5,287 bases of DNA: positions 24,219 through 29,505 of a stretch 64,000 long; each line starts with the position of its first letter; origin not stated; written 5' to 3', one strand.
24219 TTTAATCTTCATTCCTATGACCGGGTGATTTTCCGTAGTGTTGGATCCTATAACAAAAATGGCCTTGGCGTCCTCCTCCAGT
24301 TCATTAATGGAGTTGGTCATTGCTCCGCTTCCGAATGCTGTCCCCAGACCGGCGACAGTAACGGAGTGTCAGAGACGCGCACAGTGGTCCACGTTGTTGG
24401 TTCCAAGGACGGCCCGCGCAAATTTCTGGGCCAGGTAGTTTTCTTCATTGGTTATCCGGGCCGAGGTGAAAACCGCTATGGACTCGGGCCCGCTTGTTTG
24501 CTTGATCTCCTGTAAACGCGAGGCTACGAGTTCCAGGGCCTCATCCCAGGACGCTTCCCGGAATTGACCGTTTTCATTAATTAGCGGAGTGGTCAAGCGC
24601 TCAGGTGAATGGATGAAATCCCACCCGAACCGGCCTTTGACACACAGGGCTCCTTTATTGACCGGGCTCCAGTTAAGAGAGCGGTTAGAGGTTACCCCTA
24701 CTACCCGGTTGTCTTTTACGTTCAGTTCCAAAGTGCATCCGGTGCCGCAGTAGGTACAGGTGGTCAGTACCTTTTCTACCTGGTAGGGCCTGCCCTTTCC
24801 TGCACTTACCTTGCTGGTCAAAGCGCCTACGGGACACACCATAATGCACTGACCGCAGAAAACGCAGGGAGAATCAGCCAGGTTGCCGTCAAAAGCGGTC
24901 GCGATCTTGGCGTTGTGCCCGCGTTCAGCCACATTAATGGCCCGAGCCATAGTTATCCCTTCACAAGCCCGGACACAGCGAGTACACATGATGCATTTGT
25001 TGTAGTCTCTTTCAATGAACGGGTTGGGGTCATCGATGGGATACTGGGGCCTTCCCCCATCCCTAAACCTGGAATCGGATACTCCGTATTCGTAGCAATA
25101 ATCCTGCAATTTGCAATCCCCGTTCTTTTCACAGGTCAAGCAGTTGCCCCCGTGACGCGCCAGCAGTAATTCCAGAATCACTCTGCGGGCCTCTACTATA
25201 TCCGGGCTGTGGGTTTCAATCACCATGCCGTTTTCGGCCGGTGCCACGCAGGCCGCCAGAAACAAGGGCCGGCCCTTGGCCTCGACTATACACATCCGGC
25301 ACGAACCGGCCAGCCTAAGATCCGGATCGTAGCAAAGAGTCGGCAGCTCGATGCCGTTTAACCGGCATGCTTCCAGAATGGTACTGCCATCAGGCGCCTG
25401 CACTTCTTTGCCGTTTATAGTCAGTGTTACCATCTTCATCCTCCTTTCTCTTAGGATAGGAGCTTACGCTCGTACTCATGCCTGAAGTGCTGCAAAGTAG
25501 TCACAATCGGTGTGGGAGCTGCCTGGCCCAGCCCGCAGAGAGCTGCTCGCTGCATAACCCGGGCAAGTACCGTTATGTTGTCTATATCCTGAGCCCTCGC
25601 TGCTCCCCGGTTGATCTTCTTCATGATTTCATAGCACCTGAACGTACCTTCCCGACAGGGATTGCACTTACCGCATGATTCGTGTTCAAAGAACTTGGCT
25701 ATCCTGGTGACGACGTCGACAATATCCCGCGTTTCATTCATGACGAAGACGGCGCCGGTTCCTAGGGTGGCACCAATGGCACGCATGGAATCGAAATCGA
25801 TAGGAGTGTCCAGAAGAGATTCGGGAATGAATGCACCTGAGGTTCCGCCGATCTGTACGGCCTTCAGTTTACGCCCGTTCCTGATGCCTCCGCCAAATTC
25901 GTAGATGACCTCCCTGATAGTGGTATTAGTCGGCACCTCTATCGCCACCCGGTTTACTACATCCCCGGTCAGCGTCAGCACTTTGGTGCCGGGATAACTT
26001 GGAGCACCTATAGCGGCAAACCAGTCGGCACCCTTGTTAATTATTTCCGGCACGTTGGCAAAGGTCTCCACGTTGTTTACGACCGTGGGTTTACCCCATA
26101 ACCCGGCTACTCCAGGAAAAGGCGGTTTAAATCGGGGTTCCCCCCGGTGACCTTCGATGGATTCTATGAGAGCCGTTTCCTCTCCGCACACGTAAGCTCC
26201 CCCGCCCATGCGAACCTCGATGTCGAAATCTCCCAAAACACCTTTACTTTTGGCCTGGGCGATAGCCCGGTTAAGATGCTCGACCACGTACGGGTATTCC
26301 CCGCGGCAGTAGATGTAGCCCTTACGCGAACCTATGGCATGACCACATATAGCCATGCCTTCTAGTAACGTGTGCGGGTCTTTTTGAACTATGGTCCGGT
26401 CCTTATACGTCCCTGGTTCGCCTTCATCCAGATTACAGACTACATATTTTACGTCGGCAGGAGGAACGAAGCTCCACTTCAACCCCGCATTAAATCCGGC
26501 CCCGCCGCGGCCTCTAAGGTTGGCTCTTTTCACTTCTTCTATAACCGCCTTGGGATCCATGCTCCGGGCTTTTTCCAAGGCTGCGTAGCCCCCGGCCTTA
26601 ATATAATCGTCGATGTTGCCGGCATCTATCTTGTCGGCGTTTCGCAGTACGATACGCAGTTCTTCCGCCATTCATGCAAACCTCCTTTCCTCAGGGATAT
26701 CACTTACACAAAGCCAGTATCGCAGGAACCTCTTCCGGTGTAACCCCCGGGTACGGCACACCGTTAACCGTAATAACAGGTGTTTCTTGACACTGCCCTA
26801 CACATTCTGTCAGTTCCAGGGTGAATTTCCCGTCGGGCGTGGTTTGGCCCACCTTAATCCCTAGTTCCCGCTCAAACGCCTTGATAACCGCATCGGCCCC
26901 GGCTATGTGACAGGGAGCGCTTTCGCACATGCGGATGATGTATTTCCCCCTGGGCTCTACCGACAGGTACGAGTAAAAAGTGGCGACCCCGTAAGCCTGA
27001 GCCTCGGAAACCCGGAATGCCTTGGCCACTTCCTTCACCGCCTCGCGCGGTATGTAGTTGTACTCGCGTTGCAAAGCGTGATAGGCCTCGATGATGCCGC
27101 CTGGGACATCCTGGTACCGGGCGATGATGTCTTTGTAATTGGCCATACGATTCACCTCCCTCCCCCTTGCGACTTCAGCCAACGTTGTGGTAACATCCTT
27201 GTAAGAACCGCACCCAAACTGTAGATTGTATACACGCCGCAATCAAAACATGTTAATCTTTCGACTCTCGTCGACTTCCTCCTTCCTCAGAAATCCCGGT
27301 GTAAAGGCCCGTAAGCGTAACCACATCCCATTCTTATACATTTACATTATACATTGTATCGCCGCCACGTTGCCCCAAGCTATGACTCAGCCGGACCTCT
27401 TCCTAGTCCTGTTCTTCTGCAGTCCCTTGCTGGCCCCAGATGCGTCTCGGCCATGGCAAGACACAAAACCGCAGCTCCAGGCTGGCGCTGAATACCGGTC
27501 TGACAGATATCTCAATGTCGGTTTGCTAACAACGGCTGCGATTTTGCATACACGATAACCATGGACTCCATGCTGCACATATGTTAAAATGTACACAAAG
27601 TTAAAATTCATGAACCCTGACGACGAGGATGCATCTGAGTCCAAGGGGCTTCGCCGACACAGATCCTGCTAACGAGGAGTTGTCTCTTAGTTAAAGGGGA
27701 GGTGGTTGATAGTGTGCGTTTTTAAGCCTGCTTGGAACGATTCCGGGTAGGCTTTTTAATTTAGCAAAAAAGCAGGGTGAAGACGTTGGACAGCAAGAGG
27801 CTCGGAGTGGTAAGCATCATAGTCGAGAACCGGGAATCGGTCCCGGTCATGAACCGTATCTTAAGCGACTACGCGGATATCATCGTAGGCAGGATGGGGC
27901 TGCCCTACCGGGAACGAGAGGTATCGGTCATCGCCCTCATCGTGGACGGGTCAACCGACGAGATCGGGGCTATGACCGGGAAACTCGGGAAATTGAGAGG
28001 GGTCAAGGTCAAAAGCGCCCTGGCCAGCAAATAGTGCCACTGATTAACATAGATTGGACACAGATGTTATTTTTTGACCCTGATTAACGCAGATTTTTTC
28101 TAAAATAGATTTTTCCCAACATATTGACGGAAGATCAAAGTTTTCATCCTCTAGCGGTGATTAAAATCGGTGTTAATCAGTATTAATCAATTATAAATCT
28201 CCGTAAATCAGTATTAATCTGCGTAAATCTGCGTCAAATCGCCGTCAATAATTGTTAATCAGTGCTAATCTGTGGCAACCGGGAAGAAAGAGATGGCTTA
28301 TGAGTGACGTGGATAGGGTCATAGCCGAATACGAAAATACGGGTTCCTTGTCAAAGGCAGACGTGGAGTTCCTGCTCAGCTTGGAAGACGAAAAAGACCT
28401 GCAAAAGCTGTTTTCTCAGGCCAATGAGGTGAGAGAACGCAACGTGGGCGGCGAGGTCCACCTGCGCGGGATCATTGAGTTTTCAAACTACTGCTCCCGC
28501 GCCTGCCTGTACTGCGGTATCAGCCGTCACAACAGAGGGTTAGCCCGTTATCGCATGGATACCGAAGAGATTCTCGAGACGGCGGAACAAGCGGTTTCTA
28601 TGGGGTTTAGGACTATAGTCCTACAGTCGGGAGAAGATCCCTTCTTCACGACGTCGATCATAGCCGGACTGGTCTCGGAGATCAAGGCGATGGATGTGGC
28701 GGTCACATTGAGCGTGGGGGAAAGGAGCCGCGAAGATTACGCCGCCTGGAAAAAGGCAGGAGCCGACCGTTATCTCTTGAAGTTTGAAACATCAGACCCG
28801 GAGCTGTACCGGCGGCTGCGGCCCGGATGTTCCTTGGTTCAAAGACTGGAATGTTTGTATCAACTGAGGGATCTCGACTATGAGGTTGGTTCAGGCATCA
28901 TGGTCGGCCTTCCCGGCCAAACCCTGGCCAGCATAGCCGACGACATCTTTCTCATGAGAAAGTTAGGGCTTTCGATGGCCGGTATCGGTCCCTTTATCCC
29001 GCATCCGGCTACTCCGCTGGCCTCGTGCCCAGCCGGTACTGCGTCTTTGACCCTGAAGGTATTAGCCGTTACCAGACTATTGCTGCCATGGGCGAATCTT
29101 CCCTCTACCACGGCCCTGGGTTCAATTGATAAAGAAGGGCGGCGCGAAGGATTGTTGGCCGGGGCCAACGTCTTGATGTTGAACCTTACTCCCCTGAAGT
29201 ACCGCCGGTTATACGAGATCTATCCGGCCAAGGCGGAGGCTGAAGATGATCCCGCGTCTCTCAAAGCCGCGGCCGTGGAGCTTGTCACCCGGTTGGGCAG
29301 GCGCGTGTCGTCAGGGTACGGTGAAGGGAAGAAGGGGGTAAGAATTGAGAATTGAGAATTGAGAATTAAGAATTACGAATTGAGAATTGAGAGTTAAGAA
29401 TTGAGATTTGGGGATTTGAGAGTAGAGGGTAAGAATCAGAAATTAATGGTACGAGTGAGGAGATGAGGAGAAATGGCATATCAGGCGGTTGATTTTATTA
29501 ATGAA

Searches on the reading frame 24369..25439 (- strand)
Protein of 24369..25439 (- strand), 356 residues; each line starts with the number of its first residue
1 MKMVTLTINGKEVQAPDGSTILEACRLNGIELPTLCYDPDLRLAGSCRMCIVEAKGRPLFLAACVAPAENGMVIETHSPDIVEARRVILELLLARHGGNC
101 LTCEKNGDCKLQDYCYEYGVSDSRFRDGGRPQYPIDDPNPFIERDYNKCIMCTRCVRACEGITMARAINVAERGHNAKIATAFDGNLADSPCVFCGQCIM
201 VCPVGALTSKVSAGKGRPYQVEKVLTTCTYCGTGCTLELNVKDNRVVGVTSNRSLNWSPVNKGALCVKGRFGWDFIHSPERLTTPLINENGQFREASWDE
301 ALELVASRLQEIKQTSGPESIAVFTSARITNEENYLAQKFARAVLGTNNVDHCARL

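Call 70: search_protein_families(library=pfam, proteins=[window:24369-25439:-], max_evalue=1e-8)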
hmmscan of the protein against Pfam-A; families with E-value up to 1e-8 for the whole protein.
window:24369-25439:- (356 aa): 6 families
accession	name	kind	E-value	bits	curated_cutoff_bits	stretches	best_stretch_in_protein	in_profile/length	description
PF13510.11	Fer2_4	-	2.3e-22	79.3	22.8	1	2-78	2-81/82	2Fe-2S iron-sulfur cluster binding domain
PF10588.14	NADH-G_4Fe-4S_3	-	4e-18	65.1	27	1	85-124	1-40/40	NADH-ubiquinone oxidoreductase-G iron-sulfur binding region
PF00384.28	Molybdopterin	-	2e-17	63.7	24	1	281-356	1-81/353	Molybdopterin oxidoreductase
PF04879.21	Molybdop_Fe4S4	-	1.9e-16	60.2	22.7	1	223-278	3-55/55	Molybdopterin oxidoreductase Fe4S4 domain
PF22117.2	Fer4_Nqo3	-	5.7e-13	49.3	27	1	140-208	2-67/67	NADH-quinone oxidoreductase subunit 3, ferredoxin-like domain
PF12838.12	Fer4_7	-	6.5e-11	43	27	1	148-206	1-52/52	4Fe-4S dicluster domain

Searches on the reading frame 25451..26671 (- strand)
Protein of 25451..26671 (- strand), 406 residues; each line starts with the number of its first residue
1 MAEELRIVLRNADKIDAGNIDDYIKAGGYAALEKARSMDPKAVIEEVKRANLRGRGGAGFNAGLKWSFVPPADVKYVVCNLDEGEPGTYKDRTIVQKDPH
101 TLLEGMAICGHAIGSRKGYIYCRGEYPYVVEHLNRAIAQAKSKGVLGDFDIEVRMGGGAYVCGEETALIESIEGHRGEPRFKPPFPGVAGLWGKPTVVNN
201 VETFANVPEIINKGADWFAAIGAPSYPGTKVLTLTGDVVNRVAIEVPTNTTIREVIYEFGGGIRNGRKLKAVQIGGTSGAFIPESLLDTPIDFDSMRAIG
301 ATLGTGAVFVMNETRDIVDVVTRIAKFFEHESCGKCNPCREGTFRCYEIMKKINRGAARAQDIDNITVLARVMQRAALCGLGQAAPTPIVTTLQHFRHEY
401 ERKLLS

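Call 70: search_protein_families(library=pfam, proteins=[window:25451-26671:-], max_evalue=1e-8)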
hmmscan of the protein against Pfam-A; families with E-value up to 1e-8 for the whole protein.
window:25451-26671:- (406 aa): 2 families
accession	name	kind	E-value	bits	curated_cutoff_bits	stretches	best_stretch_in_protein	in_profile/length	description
PF01512.22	Complex1_51K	-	3.2e-49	167.1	31.2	1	47-208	1-149/150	Nuo51 FMN-binding domain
PF10589.14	NADH_4Fe-4S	-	4.5e-31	107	23.5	1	319-402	1-84/85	NADH-ubiquinone oxidoreductase-F iron-sulfur binding region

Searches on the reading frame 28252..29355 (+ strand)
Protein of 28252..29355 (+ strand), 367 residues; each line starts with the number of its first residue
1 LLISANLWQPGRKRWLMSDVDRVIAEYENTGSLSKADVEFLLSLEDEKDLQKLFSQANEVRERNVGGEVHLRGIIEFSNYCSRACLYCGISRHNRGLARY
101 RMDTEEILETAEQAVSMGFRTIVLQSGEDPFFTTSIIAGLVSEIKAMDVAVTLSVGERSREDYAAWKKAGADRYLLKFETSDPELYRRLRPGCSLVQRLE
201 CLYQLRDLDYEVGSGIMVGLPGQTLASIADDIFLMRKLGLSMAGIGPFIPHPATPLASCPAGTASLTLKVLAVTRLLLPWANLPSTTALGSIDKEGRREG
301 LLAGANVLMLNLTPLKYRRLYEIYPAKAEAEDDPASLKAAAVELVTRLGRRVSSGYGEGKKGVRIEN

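Call 70: search_protein_families(library=pfam, proteins=[window:28252-29355:+], max_evalue=1e-8)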
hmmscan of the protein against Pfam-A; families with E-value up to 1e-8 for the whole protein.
window:28252-29355:+ (367 aa): 1 family
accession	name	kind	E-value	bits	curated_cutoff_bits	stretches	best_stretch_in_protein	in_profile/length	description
PF04055.27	Radical_SAM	-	1e-23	84.8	29.5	1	75-232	1-163/166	Radical SAM superfamily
